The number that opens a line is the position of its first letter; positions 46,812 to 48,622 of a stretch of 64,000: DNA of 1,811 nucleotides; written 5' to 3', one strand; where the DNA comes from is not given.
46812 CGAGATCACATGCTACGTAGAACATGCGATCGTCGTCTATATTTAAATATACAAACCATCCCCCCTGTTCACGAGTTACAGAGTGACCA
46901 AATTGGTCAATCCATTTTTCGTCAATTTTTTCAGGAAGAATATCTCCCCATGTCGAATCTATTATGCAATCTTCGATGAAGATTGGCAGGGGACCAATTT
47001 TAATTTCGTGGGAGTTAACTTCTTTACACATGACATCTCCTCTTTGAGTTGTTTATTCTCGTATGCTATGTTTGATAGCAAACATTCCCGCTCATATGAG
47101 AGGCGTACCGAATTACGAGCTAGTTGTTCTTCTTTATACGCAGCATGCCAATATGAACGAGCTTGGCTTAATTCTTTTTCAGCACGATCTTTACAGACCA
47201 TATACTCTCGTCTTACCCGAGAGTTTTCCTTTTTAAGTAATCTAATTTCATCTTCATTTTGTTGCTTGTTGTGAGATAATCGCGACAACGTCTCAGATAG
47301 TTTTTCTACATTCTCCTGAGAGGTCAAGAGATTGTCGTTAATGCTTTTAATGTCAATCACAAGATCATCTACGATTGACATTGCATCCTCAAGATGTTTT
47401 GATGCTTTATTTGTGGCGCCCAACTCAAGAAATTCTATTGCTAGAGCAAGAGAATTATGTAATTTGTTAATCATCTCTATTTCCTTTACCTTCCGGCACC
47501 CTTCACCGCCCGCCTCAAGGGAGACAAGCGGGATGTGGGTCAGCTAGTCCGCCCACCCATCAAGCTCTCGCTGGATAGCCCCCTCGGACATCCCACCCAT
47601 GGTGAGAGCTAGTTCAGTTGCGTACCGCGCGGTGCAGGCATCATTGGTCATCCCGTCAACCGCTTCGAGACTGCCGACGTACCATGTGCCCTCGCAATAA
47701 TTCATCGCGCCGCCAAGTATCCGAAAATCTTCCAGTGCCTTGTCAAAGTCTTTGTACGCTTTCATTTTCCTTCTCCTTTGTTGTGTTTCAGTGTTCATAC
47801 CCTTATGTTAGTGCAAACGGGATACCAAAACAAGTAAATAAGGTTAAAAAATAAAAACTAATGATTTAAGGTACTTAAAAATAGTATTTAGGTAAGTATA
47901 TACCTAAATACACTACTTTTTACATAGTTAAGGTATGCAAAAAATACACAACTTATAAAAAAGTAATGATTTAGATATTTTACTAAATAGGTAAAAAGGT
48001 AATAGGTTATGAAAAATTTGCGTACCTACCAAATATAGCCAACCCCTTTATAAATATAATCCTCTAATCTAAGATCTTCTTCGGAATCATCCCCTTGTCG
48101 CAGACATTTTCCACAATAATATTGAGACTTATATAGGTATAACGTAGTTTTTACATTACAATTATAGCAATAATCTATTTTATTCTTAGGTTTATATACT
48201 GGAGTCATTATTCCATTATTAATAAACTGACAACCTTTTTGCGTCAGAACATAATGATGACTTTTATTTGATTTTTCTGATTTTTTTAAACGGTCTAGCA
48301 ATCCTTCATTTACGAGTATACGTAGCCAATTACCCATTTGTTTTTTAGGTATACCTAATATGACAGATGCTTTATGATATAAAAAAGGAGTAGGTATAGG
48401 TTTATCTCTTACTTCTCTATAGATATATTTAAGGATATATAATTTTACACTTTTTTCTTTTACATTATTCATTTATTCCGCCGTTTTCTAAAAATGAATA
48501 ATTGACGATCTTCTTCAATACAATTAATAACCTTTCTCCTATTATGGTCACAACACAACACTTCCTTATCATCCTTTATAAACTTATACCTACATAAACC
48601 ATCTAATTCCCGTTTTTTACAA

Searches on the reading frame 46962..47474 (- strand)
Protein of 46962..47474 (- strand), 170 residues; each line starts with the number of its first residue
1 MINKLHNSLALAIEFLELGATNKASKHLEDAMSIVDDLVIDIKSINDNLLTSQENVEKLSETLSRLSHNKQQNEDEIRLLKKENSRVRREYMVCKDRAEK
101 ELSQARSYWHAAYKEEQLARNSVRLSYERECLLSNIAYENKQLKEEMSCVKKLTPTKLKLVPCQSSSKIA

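Call 41: search_protein_families(library=phrogs, proteins=[window:46962-47474:-], max_evalue=0.01)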
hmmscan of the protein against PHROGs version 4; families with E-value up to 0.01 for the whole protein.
window:46962-47474:- (170 aa): 0 families

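Call 73: search_protein_families(library=pfam, proteins=[window:46962-47474:-], max_evalue=0.01)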
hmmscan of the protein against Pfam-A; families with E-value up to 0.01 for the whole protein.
window:46962-47474:- (170 aa): 1 family
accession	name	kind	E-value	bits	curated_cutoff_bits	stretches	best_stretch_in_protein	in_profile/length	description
PF22888.1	FIMAH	-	0.0018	19.3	24.8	1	3-38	23-58/81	FIMAH domain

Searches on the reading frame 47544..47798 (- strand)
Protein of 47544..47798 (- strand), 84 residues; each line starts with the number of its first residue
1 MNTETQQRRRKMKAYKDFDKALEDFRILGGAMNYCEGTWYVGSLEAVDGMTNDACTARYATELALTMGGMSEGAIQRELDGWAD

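Call 40: search_protein_families(library=pfam, proteins=[window:47544-47798:-], max_evalue=0.05)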
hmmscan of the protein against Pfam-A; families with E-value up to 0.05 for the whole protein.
window:47544-47798:- (84 aa): 0 families

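Call 79: search_protein_families(library=phrogs, proteins=[window:47544-47765:-], max_evalue=0.05)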
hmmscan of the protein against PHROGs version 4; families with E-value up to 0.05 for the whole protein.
window:47544-47765:- (73 aa): 0 families

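Call 86: find_homologous_proteins(query=window:47544-47765:-, max_evalue=0.001)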
Query window:47544-47765:- (73 aa): 3 proteins with E <= 0.001 among 4 candidates.
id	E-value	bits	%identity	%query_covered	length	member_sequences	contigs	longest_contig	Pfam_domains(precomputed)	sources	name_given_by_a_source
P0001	8.5e-38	145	90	100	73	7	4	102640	-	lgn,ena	-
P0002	1.7e-33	131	82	93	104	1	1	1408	-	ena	-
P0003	1.3e-22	97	64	100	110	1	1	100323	-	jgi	jgi:hypothetical protein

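Call 87: find_encoding_contigs(protein=P0003, flank=10000, max_places=3)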
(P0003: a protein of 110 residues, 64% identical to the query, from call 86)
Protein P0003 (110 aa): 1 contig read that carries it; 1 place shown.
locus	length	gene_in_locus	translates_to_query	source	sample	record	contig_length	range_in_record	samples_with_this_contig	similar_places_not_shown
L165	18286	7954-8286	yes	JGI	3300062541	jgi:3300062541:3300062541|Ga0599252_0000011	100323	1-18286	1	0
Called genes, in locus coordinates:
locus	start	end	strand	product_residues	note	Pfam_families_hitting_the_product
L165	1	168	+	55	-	?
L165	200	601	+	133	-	-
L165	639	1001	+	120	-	-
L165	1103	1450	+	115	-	-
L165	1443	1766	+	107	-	-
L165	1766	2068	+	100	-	-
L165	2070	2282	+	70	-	-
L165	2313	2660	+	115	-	-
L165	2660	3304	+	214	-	-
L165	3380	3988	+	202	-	-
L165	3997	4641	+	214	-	-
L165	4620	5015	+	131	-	-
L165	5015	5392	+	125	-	-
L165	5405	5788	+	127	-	-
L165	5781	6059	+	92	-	-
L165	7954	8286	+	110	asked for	-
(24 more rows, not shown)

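Call 88: find_encoding_contigs(protein=P0001, flank=10000, max_places=4)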
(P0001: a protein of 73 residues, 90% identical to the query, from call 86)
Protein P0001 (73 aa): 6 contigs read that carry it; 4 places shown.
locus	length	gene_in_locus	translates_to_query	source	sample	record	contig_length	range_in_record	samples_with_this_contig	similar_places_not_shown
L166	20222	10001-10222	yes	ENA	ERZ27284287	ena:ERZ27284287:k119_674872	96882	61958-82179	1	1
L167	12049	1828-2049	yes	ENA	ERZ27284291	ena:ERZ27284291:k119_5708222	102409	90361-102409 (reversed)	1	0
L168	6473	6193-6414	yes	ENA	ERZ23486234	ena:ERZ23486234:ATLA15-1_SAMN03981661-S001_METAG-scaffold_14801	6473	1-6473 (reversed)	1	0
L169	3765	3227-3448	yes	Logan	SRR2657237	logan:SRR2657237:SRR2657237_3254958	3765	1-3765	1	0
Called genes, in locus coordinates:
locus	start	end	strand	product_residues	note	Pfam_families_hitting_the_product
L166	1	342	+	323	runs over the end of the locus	PF00149:Metallophos (weak)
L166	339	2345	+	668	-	PF02463:SMC_N, PF13476:AAA_23, PF13558:SbcC_Walker_B (weak)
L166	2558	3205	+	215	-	PF02075:RuvC (weak)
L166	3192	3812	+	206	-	PF01464:SLT (weak)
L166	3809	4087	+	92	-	-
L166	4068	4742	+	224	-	-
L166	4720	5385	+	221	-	-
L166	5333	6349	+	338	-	-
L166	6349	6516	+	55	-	-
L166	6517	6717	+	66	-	-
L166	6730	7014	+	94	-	-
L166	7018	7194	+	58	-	-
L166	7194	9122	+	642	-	-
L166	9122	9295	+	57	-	-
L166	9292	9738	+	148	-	-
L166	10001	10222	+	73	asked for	-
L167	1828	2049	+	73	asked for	-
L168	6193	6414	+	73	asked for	-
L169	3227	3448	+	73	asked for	-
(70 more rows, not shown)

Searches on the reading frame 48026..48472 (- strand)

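Call 40: search_protein_families(library=pfam, proteins=[window:48026-48472:-], max_evalue=0.05)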
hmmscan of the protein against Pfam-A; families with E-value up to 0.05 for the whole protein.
window:48026-48472:- (148 aa): 3 families
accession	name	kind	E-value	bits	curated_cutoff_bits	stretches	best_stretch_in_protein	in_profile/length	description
PF13814.12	Replic_Relax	-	0.0057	17.2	25.3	1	48-85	31-71/191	Replication-relaxation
PF14947.12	HTH_45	-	0.0077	16.7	25.5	1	44-85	34-67/77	Winged helix-turn-helix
PF20399.4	PH_20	-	0.015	15.7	27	1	52-80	10-38/84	PH domain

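Call 41: search_protein_families(library=phrogs, proteins=[window:48026-48472:-], max_evalue=0.01)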
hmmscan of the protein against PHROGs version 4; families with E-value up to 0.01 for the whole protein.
window:48026-48472:- (148 aa): 1 family
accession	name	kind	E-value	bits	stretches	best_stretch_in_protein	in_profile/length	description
phrog_11195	-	unknown function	0.0052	17.2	1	40-85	48-93/122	-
